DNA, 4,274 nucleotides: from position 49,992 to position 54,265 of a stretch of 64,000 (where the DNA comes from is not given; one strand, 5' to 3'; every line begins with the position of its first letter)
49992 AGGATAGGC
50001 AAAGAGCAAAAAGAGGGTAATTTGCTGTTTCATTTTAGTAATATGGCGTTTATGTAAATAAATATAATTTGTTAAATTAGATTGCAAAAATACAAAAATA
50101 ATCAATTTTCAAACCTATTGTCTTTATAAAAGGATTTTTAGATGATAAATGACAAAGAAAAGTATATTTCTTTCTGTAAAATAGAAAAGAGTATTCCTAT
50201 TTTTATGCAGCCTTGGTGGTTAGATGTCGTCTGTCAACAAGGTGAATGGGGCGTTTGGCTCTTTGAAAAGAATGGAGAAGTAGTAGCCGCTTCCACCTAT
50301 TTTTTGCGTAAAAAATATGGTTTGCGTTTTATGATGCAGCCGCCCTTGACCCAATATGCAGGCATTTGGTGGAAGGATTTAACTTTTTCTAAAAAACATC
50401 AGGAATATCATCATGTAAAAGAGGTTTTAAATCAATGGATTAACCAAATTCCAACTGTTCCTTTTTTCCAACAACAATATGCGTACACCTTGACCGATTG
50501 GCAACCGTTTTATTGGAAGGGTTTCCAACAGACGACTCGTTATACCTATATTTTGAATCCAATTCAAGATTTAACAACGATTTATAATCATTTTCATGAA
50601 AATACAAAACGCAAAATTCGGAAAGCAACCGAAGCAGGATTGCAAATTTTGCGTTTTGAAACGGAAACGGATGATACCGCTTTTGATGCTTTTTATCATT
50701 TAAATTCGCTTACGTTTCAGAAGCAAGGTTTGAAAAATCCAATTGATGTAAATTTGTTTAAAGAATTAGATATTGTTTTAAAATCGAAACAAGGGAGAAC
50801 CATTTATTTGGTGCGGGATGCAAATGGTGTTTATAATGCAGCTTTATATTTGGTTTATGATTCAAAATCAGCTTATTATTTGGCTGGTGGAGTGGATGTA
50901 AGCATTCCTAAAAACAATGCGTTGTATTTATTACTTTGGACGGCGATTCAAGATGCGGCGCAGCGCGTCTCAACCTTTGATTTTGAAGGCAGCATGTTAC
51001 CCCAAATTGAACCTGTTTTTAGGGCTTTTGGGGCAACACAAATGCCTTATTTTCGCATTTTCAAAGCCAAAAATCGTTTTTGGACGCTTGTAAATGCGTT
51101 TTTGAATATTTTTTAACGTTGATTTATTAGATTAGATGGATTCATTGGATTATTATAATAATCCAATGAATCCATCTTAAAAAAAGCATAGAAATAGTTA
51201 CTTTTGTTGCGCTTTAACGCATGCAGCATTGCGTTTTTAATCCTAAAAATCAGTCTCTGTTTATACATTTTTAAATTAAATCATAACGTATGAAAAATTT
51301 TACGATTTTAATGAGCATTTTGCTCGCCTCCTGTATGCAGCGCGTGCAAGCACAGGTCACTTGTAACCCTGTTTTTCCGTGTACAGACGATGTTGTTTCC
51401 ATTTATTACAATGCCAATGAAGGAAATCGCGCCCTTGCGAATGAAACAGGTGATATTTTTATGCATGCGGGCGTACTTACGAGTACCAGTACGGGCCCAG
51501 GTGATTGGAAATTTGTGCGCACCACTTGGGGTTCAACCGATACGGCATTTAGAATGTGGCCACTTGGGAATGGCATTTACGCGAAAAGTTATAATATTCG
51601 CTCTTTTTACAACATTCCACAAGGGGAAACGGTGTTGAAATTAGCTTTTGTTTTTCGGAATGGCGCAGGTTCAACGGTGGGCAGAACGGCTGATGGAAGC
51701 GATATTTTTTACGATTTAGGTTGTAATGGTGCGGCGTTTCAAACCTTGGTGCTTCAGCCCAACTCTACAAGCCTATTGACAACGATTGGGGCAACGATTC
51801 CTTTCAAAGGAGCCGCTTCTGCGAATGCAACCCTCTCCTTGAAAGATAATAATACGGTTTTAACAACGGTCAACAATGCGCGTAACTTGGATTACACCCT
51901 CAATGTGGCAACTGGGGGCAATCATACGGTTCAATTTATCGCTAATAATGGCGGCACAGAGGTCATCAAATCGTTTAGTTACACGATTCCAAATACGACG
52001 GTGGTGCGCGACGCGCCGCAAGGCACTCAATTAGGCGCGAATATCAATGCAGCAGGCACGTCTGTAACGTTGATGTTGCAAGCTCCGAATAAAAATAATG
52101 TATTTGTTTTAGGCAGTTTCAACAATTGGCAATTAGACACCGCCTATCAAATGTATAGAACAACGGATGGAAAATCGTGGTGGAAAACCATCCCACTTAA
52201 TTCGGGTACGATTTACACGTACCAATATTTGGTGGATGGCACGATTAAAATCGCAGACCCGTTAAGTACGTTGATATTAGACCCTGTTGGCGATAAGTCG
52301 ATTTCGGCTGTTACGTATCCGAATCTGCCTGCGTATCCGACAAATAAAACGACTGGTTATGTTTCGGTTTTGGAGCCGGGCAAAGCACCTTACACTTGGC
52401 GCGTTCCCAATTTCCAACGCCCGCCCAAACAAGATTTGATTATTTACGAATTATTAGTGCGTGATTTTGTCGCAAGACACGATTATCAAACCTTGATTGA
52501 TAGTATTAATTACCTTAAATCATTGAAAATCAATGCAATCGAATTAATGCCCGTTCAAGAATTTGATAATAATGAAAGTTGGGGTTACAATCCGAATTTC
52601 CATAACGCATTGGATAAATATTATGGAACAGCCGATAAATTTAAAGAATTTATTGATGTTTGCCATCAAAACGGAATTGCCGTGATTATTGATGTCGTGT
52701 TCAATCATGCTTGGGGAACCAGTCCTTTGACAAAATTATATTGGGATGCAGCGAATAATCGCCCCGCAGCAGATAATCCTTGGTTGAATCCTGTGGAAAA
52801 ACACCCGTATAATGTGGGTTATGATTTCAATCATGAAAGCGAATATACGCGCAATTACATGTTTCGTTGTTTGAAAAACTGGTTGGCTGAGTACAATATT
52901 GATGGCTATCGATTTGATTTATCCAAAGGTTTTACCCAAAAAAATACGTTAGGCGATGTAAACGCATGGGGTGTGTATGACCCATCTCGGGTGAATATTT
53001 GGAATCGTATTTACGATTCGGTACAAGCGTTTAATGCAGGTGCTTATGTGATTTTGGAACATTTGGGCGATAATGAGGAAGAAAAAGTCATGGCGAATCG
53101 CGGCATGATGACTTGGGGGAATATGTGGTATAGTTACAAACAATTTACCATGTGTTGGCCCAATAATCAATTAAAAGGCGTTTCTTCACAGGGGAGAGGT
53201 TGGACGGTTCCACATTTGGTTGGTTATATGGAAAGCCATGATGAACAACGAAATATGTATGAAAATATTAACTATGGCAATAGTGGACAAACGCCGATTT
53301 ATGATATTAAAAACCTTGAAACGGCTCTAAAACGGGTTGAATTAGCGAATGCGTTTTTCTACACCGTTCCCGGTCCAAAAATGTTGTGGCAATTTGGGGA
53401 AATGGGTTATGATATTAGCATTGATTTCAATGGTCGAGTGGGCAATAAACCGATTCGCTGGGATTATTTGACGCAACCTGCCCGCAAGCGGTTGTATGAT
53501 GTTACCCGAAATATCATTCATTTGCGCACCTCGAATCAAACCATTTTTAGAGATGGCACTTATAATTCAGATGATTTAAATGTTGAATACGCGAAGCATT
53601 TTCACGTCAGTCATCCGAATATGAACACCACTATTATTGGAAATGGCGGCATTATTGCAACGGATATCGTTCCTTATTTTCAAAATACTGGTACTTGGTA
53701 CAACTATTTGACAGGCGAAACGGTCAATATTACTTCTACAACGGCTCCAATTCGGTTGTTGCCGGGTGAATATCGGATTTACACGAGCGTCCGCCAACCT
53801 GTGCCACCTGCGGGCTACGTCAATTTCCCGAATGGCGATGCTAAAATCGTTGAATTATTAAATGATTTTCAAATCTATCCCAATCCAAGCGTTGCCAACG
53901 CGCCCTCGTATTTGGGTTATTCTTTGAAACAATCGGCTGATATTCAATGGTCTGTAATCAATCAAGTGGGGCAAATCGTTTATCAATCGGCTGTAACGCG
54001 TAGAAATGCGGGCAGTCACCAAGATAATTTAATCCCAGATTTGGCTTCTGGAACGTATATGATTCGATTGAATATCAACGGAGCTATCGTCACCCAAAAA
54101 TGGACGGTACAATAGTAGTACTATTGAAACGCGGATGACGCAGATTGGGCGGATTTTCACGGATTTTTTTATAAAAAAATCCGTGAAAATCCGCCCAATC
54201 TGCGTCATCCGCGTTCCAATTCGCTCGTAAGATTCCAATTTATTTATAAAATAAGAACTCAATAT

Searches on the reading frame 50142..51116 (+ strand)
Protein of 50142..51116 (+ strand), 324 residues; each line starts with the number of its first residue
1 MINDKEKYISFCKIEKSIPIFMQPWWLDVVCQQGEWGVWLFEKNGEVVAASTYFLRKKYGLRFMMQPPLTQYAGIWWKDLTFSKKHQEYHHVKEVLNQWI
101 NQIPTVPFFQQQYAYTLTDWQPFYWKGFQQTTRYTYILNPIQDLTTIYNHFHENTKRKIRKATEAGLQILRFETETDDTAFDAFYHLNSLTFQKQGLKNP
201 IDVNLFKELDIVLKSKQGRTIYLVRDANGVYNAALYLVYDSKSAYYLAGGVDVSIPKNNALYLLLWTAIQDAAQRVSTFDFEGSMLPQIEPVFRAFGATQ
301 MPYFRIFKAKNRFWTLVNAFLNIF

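Call 89: search_protein_families(library=pfam, proteins=[window:50142-51116:+], max_evalue=0.00001)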
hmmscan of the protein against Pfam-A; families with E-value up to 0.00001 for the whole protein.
window:50142-51116:+ (324 aa): 2 families
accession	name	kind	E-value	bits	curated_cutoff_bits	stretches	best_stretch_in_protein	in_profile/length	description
PF13480.13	Acetyltransf_6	-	4.2e-13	50.1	22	1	151-281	3-134/143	Acetyltransferase (GNAT) domain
PF02388.22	FemAB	-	2.2e-07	30.5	24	0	131-197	149-212/406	FemAB family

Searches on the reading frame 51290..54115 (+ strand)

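Call 90: search_protein_families(library=pfam, proteins=[window:51290-54115:+], max_evalue=0.00001)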
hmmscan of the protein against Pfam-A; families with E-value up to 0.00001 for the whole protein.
window:51290-54115:+ (941 aa): 2 families
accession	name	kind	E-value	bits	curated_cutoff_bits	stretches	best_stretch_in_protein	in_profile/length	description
PF00128.31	Alpha-amylase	-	6.8e-22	78.7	22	2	398-474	17-92/446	Alpha amylase, catalytic domain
PF16561.11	AMPK1_CBM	-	3.8e-07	30.6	26.8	1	269-327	12-65/85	Glycogen recognition site of AMP-activated protein kinase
